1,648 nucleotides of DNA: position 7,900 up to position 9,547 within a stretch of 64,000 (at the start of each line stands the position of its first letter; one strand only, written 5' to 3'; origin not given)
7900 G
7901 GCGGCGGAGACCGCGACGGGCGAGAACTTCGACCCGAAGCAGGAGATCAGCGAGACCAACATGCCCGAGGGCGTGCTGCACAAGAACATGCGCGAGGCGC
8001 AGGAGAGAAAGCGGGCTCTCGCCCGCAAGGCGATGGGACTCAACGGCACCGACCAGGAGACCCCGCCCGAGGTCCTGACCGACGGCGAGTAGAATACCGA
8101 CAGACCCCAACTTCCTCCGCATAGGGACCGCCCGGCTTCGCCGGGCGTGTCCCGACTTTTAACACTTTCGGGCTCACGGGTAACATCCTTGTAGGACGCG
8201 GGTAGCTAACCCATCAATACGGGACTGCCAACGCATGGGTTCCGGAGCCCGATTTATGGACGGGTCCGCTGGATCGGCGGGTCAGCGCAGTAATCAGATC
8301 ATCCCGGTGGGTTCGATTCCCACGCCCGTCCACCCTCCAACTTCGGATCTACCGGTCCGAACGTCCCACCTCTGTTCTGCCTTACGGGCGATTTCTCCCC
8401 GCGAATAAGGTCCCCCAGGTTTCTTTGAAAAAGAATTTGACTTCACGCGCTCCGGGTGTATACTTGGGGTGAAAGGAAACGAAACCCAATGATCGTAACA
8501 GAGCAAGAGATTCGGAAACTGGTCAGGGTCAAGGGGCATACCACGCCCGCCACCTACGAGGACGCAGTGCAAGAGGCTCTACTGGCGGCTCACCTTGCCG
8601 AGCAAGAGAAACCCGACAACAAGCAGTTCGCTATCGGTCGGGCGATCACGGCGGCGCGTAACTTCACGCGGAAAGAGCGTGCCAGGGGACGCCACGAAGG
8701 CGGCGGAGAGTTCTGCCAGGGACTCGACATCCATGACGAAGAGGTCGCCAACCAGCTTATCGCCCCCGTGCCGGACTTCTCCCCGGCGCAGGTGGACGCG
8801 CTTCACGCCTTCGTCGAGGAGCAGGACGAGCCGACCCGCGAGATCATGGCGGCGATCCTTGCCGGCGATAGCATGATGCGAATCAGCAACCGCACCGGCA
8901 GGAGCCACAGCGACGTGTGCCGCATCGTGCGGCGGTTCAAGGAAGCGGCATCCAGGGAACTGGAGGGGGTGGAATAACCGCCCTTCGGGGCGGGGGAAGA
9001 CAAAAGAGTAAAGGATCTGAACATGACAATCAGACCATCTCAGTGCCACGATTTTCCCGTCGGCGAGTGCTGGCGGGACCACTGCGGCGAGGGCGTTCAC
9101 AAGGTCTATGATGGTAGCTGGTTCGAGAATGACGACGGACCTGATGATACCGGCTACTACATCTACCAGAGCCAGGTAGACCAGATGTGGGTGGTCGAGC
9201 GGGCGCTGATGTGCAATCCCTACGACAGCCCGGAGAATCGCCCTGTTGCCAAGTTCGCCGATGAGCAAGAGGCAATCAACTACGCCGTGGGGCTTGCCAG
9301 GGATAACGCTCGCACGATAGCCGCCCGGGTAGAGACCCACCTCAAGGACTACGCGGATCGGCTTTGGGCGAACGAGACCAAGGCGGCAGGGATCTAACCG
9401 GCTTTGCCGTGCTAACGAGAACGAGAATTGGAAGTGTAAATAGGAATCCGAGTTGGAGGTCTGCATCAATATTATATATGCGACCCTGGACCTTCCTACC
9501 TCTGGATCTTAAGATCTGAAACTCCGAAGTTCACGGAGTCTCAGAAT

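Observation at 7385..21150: Array of about 22 autonomous promoter-leader-microgene-terminator cassettes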

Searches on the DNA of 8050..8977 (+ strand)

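Call 68: search_rna_families(source=L024, start=600, end=1300, threshold=evalue, max_evalue=1, show_alignments=2)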
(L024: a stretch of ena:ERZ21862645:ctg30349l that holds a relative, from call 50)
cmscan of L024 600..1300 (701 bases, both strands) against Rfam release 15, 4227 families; matches with E-value up to 1: 2.
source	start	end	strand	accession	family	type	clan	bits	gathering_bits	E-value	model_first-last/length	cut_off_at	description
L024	750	813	+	RF02679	Pistol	Gene; ribozyme;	-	51.1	34.5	2.4e-08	1-68/68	no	Pistol ribozyme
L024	1067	1081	+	RF00023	tmRNA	Gene;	CL00001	13.3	47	0.0035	348-362/374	no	transfer-messenger RNA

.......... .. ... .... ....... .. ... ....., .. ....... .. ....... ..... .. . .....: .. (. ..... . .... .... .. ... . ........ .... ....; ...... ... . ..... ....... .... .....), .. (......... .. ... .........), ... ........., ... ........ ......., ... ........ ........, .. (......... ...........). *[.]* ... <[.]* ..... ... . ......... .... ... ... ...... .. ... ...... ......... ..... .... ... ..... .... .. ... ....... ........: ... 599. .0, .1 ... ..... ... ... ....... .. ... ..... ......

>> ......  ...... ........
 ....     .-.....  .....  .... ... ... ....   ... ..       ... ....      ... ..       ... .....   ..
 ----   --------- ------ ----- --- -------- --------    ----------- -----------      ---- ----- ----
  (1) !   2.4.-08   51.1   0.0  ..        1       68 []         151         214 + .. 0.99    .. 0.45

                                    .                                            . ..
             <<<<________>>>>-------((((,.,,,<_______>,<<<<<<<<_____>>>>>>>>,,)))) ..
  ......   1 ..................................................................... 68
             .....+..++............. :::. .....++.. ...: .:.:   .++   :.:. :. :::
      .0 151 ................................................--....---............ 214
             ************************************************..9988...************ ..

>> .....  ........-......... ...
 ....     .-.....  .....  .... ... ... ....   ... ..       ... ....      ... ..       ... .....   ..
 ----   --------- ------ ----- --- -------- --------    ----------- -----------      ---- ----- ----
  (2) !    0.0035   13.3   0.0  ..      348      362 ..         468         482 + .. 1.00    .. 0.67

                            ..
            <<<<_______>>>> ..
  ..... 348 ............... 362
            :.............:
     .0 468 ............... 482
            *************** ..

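Call 69: search_rna_families(source=window, start=8050, end=8500, threshold=evalue, max_evalue=10, show_alignments=3)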
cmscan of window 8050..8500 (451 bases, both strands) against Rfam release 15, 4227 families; matches with E-value up to 10: 4.
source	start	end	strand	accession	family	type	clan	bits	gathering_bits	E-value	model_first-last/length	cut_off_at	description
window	8258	8331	+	RF01852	tRNA-Sec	Gene; tRNA;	CL00001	26.5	47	0.0039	1-91/91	no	Selenocysteine transfer RNA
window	8121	8159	-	RF01722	Pyrobac-1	Gene; sRNA;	-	21.7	40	0.13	1-60/60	no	Pyrobac-1 RNA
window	8307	8323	-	RF04351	Plastid-psbl-rps4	Cis-reg;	-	12.9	68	8.9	9-25/53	no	Plastid-psbl-rps4 3UTR RNA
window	8127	8147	+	RF01116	Yfr1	Gene; sRNA;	-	12.2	38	9.5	37-57/59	no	Cyanobacterial functional RNA 1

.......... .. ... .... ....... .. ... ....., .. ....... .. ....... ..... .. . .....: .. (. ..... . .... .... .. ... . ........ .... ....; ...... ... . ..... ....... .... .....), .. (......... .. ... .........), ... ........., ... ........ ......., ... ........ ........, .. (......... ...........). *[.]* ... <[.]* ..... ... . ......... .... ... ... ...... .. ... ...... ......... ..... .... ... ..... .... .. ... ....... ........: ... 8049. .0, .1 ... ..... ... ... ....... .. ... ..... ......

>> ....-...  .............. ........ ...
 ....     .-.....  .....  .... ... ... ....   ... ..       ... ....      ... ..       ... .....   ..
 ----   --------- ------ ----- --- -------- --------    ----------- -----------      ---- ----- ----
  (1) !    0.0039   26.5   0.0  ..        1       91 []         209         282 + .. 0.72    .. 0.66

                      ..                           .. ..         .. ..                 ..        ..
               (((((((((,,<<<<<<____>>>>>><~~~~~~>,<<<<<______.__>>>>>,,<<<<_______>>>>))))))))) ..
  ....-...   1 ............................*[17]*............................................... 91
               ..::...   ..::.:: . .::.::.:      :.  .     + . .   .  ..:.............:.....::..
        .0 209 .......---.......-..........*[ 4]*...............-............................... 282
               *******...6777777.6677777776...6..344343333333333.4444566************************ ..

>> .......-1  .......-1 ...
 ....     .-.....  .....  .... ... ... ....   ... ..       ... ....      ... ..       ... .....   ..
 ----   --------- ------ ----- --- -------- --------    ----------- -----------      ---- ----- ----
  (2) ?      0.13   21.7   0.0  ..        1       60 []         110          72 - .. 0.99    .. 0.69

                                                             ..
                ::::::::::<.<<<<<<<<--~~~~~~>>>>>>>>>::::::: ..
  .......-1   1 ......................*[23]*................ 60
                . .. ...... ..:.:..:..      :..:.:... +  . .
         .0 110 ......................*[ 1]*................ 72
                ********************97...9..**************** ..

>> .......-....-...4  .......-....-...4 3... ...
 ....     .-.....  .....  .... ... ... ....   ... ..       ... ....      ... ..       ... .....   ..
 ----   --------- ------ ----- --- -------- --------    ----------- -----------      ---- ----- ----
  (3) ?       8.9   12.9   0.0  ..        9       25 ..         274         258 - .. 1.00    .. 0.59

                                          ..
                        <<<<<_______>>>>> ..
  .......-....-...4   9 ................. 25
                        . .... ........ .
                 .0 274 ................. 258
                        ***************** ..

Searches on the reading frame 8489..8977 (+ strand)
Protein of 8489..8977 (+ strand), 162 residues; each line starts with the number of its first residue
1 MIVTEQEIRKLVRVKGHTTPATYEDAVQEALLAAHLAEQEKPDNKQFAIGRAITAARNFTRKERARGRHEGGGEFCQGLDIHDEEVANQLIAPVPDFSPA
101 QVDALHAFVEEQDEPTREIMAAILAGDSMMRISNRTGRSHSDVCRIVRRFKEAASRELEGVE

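Call 12: search_protein_families(library=pfam, proteins=[window:8489-8977:+], max_evalue=0.05)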
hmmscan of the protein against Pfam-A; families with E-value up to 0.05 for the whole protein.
window:8489-8977:+ (162 aa): 2 families
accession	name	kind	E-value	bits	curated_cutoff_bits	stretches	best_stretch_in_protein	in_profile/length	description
PF04542.20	Sigma70_r2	-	0.02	15.1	24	0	20-64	20-69/71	Sigma-70 region 2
PF13384.12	HTH_23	-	0.026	14.8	24.6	0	119-152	10-43/50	Homeodomain-like domain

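Call 13: search_protein_families(library=phrogs, proteins=[window:8489-8977:+], max_evalue=0.01)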
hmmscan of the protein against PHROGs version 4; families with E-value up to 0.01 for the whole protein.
window:8489-8977:+ (162 aa): 0 families

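Call 48: search_solved_structures(query=A1, max_evalue=10, show_alignments=1)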
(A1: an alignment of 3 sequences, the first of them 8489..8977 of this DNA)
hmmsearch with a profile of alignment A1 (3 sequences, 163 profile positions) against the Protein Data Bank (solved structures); distinct sequences matched with E-value up to 10: 7.
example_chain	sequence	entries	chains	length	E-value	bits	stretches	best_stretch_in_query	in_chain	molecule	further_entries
6urs_A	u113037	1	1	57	0.0045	19.9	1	113-158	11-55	Sleeping Beauty transposase PAI subdomain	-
2m8e_A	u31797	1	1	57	0.037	16.9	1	117-158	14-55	SLEEPING BEAUTY TRANSPOSASE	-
6dv9_F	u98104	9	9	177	0.071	16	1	19-144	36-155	ECF RNA polymerase sigma factor SigL | RNA polymerase sigma factor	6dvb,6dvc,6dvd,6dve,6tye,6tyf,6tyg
9ny7_A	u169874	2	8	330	0.077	15.9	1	21-125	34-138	Ribose operon repressor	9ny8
1l0o_C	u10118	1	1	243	0.23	14.3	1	91-149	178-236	sigma factor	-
8jzt_A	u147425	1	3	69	0.29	14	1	103-150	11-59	RNA polymerase sigma factor SigF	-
2x48_A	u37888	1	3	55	1.1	12.2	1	99-147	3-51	CAG38821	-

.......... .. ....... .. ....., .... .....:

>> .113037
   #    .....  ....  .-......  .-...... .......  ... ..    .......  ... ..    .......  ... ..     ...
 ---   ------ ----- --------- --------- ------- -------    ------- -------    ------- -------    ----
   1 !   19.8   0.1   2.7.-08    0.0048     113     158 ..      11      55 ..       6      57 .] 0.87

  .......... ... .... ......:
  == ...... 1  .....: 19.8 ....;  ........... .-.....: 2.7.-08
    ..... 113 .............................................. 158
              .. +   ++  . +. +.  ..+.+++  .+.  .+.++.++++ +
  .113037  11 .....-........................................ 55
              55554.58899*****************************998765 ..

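Call 49: find_homologous_proteins(query=A1, max_evalue=0.001)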
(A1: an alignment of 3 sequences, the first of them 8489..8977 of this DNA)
Query A1 (3 sequences) (162 aa, profile of the alignment): 9 proteins with E <= 0.001 among 3205 candidates.
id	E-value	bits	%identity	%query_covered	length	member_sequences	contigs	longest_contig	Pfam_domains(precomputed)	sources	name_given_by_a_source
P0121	8.3e-83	294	100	100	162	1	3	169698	-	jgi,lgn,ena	-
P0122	4.0e-79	282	45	100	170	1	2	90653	PF13384.13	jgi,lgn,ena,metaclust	metaclust:\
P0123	4.1e-78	279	45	100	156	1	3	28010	-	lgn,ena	-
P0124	9.2e-68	245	58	98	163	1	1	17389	-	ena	-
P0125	1.0e-61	225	55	100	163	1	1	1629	-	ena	-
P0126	5.4e-61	223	56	100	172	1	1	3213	-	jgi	-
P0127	3.4e-59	217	60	100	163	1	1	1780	PF13518.13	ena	-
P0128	7.2e-56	206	53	98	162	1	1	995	-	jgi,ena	-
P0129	3.3e-54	201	48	100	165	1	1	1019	-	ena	-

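Call 50: find_encoding_contigs(protein=P0124, flank=10000, max_places=2)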
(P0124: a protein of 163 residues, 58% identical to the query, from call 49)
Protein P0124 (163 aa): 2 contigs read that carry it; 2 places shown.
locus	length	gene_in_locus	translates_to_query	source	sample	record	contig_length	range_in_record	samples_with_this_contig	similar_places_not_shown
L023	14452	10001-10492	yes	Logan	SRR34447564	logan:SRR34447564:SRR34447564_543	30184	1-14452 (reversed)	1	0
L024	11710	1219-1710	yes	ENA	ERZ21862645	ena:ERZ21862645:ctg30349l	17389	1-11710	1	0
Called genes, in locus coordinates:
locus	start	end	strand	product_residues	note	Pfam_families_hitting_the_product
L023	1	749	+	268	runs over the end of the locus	-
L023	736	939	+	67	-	PF09723:Zn_ribbon_8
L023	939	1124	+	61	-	-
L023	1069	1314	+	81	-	-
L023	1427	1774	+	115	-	-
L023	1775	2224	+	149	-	PF14437:MafB19-deam (weak), PF00383:dCMP_cyt_deam_1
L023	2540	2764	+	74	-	-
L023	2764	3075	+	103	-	-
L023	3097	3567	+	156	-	-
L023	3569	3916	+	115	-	-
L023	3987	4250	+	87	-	-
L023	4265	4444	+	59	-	-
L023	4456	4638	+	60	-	-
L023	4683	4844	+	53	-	-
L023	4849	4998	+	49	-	-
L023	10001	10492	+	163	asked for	-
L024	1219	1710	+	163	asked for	-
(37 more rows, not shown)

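Call 54: find_related_loci(query=A2, collection=genome_contigs, flank=10000)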
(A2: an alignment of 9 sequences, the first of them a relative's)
Query A2 (162 aa) in genome_contigs; peptide patterns used: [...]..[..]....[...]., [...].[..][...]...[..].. (x = any residue, [..] = any of these).
600 stretches matched a pattern (row limit reached: there are more); 3 encode a relative of the query (tblastn E <= 1e-3); 3 distinct loci.
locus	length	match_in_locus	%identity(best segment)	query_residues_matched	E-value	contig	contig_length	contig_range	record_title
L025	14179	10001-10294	40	3-105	1e-6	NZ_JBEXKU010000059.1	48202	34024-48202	Streptomyces sp. NPDC004647 NPDC004647_151_A3.ctg-0059, whole genome shotgun sequence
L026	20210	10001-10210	45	3-71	5e-6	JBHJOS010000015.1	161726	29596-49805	MAG: Kineosporiaceae bacterium isolate al_S3C726_1 S3Ck119_1784, whole genome shotgun sequence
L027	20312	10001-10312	35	1-109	6e-6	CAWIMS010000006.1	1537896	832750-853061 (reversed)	MAG: uncultured Actinomycetota bacterium isolate MFD04944.bin.1.282 genome assembly, contig: contig_33081, whole genome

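Call 58: predict_structure(alignment_id=A2)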
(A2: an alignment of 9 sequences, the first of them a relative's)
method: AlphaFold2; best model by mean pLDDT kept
length: 162 residues; sequences in the alignment: 9
mean_pLDDT: 79.3   pTM: 0.43
mean pLDDT of the five models: 79.3, 78.5, 77.7, 77.3, 73.9
residues with pLDDT >= 90: 48; 70-90: 80; 50-70: 11; < 50: 23
segments of 3 or more residues with pLDDT < 50: 72-94
pLDDT, mean of each block of 10 residues (from residue 1): 86 88 92 93 90 91 75 44 45 59 81 88 84 88 89 81 61
secondary structure, 60 per line:
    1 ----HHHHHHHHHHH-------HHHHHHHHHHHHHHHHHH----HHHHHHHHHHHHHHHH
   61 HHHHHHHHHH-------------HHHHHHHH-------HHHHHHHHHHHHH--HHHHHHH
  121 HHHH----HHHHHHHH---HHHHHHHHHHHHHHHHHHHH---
elements in order: H5-15 H23-40 H45-70 H84-91 H99-111 H114-124 H129-136 H140-159

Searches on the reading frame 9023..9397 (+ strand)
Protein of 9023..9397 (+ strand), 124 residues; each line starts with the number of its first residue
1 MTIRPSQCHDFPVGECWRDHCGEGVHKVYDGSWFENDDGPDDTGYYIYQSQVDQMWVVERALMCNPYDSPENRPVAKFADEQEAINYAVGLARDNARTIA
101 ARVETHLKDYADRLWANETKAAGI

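Call 12: search_protein_families(library=pfam, proteins=[window:9023-9397:+], max_evalue=0.05)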
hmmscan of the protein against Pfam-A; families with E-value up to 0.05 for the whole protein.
window:9023-9397:+ (124 aa): 1 family
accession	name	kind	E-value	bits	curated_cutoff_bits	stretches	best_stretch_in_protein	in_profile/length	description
PF09954.14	DUF2188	-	0.02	15.5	22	1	55-95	10-42/62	Uncharacterized protein conserved in bacteria (DUF2188)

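Call 13: search_protein_families(library=phrogs, proteins=[window:9023-9397:+], max_evalue=0.01)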
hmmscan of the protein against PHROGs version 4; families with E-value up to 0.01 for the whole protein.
window:9023-9397:+ (124 aa): 0 families
